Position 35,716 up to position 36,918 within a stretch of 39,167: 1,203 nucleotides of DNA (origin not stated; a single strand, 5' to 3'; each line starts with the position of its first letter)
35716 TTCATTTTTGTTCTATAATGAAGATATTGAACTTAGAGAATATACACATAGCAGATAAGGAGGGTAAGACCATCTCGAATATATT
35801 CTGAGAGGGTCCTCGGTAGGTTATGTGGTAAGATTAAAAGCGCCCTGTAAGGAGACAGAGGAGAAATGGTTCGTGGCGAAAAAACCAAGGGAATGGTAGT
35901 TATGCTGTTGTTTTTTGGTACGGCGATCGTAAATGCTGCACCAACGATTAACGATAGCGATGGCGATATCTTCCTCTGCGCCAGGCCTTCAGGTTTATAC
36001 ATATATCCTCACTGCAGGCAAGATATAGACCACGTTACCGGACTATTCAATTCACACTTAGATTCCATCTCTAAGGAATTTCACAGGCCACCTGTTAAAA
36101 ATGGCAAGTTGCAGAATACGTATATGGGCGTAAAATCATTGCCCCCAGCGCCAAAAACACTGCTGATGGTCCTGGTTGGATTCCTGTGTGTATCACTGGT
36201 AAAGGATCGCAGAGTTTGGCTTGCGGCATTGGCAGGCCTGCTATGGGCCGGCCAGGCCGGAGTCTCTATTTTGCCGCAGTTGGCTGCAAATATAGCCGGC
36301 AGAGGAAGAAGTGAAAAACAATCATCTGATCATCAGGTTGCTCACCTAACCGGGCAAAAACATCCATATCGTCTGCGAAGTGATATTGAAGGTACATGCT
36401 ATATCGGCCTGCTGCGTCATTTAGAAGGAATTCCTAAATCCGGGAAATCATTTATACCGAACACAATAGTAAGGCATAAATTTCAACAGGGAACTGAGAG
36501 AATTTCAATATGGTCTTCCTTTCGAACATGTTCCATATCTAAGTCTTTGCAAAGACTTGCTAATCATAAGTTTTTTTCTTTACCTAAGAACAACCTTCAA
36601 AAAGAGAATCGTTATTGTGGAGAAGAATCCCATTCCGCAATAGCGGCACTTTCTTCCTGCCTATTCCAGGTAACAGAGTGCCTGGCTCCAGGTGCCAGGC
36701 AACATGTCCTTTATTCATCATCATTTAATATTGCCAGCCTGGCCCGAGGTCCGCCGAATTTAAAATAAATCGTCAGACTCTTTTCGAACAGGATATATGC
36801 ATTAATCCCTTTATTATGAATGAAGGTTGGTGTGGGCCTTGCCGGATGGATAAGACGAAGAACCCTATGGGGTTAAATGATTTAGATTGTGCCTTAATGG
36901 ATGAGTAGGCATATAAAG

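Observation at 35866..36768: ORF with a PEP-CTERM-like sorting signal in the middle rather than at the C-terminus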

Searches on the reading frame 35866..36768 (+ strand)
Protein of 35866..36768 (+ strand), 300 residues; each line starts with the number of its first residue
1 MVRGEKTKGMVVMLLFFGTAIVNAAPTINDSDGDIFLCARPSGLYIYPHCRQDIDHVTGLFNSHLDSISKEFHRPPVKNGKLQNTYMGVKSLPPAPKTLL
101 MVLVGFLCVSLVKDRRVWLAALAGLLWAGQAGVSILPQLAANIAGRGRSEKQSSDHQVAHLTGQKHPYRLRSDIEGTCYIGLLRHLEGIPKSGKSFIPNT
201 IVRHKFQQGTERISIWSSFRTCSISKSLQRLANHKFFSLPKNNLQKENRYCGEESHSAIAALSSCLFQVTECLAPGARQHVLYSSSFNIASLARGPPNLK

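Call 5: search_protein_families(library=ncbifam, proteins=[window:35866-36768:+], max_evalue=1)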
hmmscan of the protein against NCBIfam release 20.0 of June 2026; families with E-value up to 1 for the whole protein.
window:35866-36768:+ (300 aa): 0 families

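Call 6: search_protein_families(library=pfam, proteins=[window:35866-36768:+], max_evalue=1)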
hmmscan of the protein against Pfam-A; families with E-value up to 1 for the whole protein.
window:35866-36768:+ (300 aa): 0 families

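Call 7: find_homologous_proteins(query=window:35866-36768:+, max_evalue=0.01)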
Query window:35866-36768:+ (300 aa): 511 proteins with E <= 0.01 among 2095 candidates; the best 120 are listed.
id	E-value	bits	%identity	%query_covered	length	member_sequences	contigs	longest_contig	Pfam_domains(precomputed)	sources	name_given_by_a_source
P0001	2.0e-184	630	93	100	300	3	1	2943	-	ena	-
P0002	4.4e-159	546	83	100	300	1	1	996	-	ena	-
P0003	1.6e-158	545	82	100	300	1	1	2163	-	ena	-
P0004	3.3e-157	540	82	100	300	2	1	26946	-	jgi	-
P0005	2.7e-155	534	81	100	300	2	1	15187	-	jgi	-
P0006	2.3e-153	528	80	100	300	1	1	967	-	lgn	-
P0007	6.9e-150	516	78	100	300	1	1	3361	-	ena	-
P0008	2.2e-146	505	80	97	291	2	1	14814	-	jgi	-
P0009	1.2e-130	453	90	70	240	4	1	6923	-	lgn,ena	-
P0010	3.2e-119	416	65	100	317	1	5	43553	-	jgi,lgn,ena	-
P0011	3.9e-97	343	56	100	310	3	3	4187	-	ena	-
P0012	1.6e-96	341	56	100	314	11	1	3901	-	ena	-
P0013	2.6e-96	340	56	99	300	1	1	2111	-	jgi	jgi:hypothetical protein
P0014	5.1e-94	333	55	99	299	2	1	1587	-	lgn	-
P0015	8.8e-94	332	55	99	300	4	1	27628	-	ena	-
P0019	7.3e-93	329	55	96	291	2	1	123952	-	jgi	-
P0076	4.8e-44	169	38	96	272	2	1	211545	-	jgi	-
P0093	3.6e-43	166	41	77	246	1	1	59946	-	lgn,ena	-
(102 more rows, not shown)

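Call 11: find_encoding_contigs(protein=P0076, flank=8000, max_places=2)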
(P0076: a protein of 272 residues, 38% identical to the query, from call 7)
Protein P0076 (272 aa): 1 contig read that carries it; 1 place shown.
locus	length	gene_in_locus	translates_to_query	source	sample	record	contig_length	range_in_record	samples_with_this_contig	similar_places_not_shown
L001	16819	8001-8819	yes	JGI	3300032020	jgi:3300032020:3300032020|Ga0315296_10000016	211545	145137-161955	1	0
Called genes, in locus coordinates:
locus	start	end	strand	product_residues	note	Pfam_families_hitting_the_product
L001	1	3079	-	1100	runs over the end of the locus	PF13116:YhdP (faint)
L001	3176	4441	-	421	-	PF02844:GARS_N, PF01071:GARS_A, PF02843:GARS_C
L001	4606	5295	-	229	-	-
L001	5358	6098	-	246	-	PF01128:IspD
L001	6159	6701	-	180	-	PF02572:CobA_CobO_BtuR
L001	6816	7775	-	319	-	PF14014:DUF4230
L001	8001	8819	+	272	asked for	-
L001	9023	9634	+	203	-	-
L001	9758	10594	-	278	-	-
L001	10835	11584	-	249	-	PF02563:Poly_export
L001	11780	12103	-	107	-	PF00196:GerE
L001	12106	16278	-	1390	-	PF00515:TPR_1 (faint), PF07719:TPR_2 (faint), PF14559:TPR_19 (weak), PF13432:TPR_16 (weak), PF14559:TPR_19 (weak), PF23914:TPR_CcmH_CycH (weak), PF13371:TPR_9, PF13424:TPR_12 (weak), +23 more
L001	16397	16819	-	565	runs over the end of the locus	PF25084:LbH_EIF2B (weak), PF25087:GMPPB_C (weak), PF00132:Hexapep (faint), PF02397:Bac_transf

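Call 12: find_encoding_contigs(protein=P0019, flank=8000, max_places=2)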
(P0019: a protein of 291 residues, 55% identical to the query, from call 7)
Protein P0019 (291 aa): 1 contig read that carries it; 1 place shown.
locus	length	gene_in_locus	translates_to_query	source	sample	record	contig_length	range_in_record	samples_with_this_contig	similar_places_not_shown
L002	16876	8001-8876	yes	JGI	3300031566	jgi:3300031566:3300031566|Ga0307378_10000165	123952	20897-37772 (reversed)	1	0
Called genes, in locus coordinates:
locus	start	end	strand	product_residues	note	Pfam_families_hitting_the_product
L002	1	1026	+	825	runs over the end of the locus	PF01656:CbiA, PF10609:ParA, PF13614:AAA_31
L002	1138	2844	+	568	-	PF25084:LbH_EIF2B (faint), PF25087:GMPPB_C (weak), PF02397:Bac_transf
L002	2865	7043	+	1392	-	PF13414:TPR_11 (faint), PF13428:TPR_14 (faint), PF13432:TPR_16 (weak), PF14559:TPR_19, PF00515:TPR_1 (weak), PF07719:TPR_2 (weak), PF13371:TPR_9, PF13424:TPR_12 (weak), +24 more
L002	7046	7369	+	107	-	PF00196:GerE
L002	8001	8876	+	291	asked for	-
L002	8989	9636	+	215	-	-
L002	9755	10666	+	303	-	-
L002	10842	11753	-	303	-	-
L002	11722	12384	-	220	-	PF02563:Poly_export, PF22461:SLBB_2 (weak)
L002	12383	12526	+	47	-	-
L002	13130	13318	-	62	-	-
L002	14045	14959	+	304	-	PF10899:AbiGi (weak)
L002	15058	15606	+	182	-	-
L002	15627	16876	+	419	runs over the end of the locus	-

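Call 13: find_encoding_contigs(protein=P0093, flank=8000, max_places=2)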
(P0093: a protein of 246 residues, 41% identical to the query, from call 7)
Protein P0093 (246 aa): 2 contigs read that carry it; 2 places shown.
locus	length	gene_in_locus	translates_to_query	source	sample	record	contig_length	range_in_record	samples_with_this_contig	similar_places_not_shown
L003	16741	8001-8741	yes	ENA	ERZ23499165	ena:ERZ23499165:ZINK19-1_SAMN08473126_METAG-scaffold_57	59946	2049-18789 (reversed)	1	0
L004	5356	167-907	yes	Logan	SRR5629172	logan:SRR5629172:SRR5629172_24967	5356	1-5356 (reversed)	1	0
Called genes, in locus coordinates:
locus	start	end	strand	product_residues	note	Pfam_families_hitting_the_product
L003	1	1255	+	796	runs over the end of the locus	PF01656:CbiA (weak), PF10609:ParA, PF13614:AAA_31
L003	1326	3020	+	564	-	PF25084:LbH_EIF2B (weak), PF25087:GMPPB_C (weak), PF02397:Bac_transf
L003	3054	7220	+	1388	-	PF14559:TPR_19 (weak), PF12569:NatA_aux_su (weak), PF23914:TPR_CcmH_CycH (weak), PF13424:TPR_12 (weak), PF00515:TPR_1 (weak), PF13371:TPR_9 (weak), PF13424:TPR_12, PF13432:TPR_16 (weak), +22 more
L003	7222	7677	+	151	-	PF00196:GerE, PF08281:Sigma70_r4_2 (weak)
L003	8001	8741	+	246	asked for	-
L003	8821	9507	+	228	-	-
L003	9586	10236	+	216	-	-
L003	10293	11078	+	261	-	-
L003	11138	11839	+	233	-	-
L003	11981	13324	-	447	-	PF22842:Pel9A-like_beta_helix, PF07602:DUF1565 (faint), PF02415:Chlam_PMP (faint), PF08480:Disaggr_assoc (weak)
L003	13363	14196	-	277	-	-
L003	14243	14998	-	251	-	PF02563:Poly_export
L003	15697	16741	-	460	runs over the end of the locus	PF01120:Alpha_L_fucos, PF16757:Fucosidase_C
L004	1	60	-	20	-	?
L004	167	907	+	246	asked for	-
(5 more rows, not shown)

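Call 17: find_related_loci(query=A1, collection=genome_contigs, flank=10000)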
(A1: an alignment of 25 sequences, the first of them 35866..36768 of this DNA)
Query A1 (300 aa) in genome_contigs; peptide patterns used: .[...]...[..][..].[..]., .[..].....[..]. (x = any residue, [..] = any of these).
163 stretches matched a pattern; 73 encode a relative of the query (tblastn E <= 1e-3); 73 distinct loci.
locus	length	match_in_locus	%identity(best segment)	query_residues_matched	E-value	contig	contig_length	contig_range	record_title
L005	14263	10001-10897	56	1-299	3e-105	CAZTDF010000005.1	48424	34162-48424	MAG TPA_asm: uncultured Pirellulales bacterium isolate SRP214966_co5_256 genome assembly, contig: NODE_364_length_48424_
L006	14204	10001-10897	55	1-299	7e-101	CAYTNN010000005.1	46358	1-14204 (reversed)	MAG TPA_asm: uncultured Pirellulales bacterium isolate SRP178699_co2_413 genome assembly, contig: NODE_240_length_46358_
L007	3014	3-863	53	14-300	4e-94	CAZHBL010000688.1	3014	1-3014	MAG TPA_asm: uncultured Pirellulales bacterium isolate SRP185410_co2_165 genome assembly, contig: NODE_57253_length_3014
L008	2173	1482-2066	46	2-197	4e-54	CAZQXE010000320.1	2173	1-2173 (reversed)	MAG TPA_asm: uncultured Pirellulales bacterium isolate binchicken_co116_398 genome assembly, contig: NODE_74956_length_2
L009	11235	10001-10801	38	6-298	6e-50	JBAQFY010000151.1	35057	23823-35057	MAG: Sedimentisphaerales bacterium isolate MFD06995_ilm_asm_bin24 k127_178801, whole genome shotgun sequence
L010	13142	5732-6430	41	4-230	3e-49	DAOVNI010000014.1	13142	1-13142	MAG TPA_asm: Phycisphaerae bacterium isolate CSMAG_1493 CSMAG_1493_k141_1040031_length_13142_cov_40.1694, whole genome s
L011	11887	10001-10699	42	52-298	4e-49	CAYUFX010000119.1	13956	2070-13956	MAG TPA_asm: uncultured Pirellulales bacterium isolate binchicken_co89_457 genome assembly, contig: NODE_8297_length_139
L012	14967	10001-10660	42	52-298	4e-48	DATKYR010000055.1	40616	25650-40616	MAG TPA_asm: Sedimentisphaerales bacterium isolate SMAG_U14224 k141_1375442, whole genome shotgun sequence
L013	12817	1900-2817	35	1-298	7e-48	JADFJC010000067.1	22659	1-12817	MAG: Planctomycetota bacterium isolate B3T3L8 B3T3L8_NODE509, whole genome shotgun sequence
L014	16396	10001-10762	38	22-297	7e-47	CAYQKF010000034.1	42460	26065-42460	MAG TPA_asm: uncultured Pirellulales bacterium isolate SRP068000_co2_145 genome assembly, contig: NODE_319_length_42460_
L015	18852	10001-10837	38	1-297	1e-46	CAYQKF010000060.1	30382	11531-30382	MAG TPA_asm: uncultured Pirellulales bacterium isolate SRP068000_co2_145 genome assembly, contig: NODE_767_length_30382_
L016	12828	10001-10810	38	12-298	1e-46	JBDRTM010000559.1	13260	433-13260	MAG: Planctomycetota bacterium isolate MEGAHIT-group-3.76 k141_206074, whole genome shotgun sequence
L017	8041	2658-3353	40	52-297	4e-46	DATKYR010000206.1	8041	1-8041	MAG TPA_asm: Sedimentisphaerales bacterium isolate SMAG_U14224 k141_856240, whole genome shotgun sequence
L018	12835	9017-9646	43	62-298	1e-45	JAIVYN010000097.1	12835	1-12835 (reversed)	MAG: Candidatus Aegiribacteria sp. isolate SFP3_RS_05_5 NODE_1638_length_12892_cov_7.131061, whole genome shotgun sequen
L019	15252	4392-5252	38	1-298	4e-45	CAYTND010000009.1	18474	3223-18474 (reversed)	MAG TPA_asm: uncultured Pirellulales bacterium isolate binchicken_co121_5 genome assembly, contig: NODE_1840_length_1847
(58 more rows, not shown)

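Call 22: find_encoding_contigs(protein=P0001, flank=3000, max_places=1)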
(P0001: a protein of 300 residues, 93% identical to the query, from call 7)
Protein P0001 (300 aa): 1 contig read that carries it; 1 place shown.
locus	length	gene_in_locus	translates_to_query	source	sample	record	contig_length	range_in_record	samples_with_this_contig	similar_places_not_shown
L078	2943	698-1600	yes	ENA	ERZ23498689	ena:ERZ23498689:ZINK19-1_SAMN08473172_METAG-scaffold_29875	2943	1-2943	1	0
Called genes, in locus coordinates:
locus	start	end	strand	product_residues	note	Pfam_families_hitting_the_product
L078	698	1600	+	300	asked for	-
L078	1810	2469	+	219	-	-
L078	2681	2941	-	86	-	?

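Call 23: find_encoding_contigs(protein=P0004, flank=10000, max_places=1)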
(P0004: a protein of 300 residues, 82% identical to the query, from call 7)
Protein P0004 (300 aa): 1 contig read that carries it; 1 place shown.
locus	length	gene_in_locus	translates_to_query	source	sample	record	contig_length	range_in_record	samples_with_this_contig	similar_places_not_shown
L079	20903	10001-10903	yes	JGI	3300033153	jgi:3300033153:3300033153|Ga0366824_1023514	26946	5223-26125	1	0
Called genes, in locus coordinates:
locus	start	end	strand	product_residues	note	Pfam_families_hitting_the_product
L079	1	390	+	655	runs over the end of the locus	PF00132:Hexapep (faint), PF24894:Hexapep_GlmU, PF25084:LbH_EIF2B, PF25087:GMPPB_C, PF09721:Exosortase_EpsH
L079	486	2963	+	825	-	PF01656:CbiA (weak), PF10609:ParA, PF13614:AAA_31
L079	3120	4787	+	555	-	PF25084:LbH_EIF2B (weak), PF25087:GMPPB_C (weak), PF00132:Hexapep (weak), PF02397:Bac_transf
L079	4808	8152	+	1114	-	PF12895:ANAPC3 (faint), PF25063:ARM_TT21_C (faint), PF00515:TPR_1 (faint), PF07719:TPR_2 (faint), PF13174:TPR_6 (faint), PF25062:ARM_TT21_N (weak), PF14559:TPR_19, PF23914:TPR_CcmH_CycH, +14 more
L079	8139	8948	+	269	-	PF14559:TPR_19 (faint), PF07721:TPR_4 (faint), PF13371:TPR_9 (weak), PF07719:TPR_2 (weak), PF00515:TPR_1 (weak), PF13424:TPR_12 (weak), PF13432:TPR_16 (weak), PF21033:RMD1-3 (weak), +8 more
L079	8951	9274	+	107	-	PF00196:GerE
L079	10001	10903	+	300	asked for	-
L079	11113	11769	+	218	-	-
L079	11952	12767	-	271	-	-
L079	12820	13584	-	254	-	PF02563:Poly_export, PF22461:SLBB_2 (weak)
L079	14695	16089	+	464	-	PF00884:Sulfatase, PF01663:Phosphodiest (faint), PF16347:SGSH_C, PF14707:Sulfatase_C (faint)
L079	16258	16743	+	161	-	PF10882:bPH_5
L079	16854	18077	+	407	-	PF01408:GFO_IDH_MocA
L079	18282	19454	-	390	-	-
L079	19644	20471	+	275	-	-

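Call 24: find_encoding_contigs(protein=P0005, flank=10000, max_places=1)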
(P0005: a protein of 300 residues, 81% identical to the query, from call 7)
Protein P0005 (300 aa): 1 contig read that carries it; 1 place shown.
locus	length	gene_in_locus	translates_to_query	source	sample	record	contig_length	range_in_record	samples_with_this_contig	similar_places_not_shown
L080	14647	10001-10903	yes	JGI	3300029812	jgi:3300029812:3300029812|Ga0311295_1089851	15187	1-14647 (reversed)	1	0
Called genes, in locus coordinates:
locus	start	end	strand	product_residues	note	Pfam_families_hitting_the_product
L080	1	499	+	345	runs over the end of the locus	?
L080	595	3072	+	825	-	PF01656:CbiA, PF10609:ParA, PF13614:AAA_31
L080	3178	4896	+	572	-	PF25084:LbH_EIF2B (weak), PF25087:GMPPB_C (weak), PF02397:Bac_transf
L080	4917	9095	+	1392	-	PF03704:BTAD (faint), PF13432:TPR_16 (weak), PF14559:TPR_19, PF23914:TPR_CcmH_CycH (weak), PF00515:TPR_1 (weak), PF07719:TPR_2 (weak), PF13371:TPR_9 (weak), PF13424:TPR_12 (weak), +20 more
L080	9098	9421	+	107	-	PF00196:GerE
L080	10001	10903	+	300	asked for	-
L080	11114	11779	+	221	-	-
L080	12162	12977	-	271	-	-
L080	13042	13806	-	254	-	PF02563:Poly_export, PF22461:SLBB_2 (weak)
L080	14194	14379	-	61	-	-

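Call 30: predict_structure(alignment_id=A2)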
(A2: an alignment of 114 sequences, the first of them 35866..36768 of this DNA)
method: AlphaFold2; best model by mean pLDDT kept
length: 300 residues; sequences in the alignment: 114
mean_pLDDT: 50.3   pTM: 0.20
mean pLDDT of the five models: 50.3, 48.8, 48.7, 45.4, 44.9
residues with pLDDT >= 90: 0; 70-90: 45; 50-70: 78; < 50: 177
segments of 3 or more residues with pLDDT < 50: 1-4, 24-60, 148-176, 192-294
pLDDT, mean of each block of 10 residues (from residue 1): 55 68 47 38 41 45 72 73 53 64 73 70 74 57 52 41 43 48 64 42 38 36 41 44 43 37 33 35 35 48
secondary structure, 60 per line:
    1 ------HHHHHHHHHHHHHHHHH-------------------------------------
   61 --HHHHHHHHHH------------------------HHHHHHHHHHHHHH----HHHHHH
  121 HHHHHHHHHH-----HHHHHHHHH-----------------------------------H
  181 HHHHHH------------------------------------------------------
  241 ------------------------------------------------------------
elements in order: H7-23 H63-72 H97-110 H115-130 H136-144 H180-186

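Call 50: search_protein_representatives(alignment_id=A2)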
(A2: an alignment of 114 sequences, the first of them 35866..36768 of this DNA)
Query: 114 sequences, 284 profile positions. Proteins with E-value up to 0.001 (for the whole library): 437; up to 1e-10: 356; up to 1e-30: 242. The best 150 are listed.
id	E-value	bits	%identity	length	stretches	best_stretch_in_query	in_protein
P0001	8.1e-121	419.1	-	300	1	1-283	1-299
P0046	4.2e-113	393.8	-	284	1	2-283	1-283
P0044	1.8e-110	385.1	-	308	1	2-283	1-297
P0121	7.4e-106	370.0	-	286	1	9-283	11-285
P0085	1.2e-99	349.6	-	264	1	1-283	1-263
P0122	1.9e-97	342.4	-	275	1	1-283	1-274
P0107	2.1e-97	342.3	-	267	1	2-281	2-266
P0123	1.6e-96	339.4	-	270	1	2-282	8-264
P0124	9.3e-93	327.0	-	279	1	1-282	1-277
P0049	1.9e-92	326.0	-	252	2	2-205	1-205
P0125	2.2e-92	325.8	-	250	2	5-198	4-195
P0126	5.1e-88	311.5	-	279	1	2-282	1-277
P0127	4.6e-87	308.3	-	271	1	2-283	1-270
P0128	3.5e-86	305.4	-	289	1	4-282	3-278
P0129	8.5e-86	304.2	-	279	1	2-283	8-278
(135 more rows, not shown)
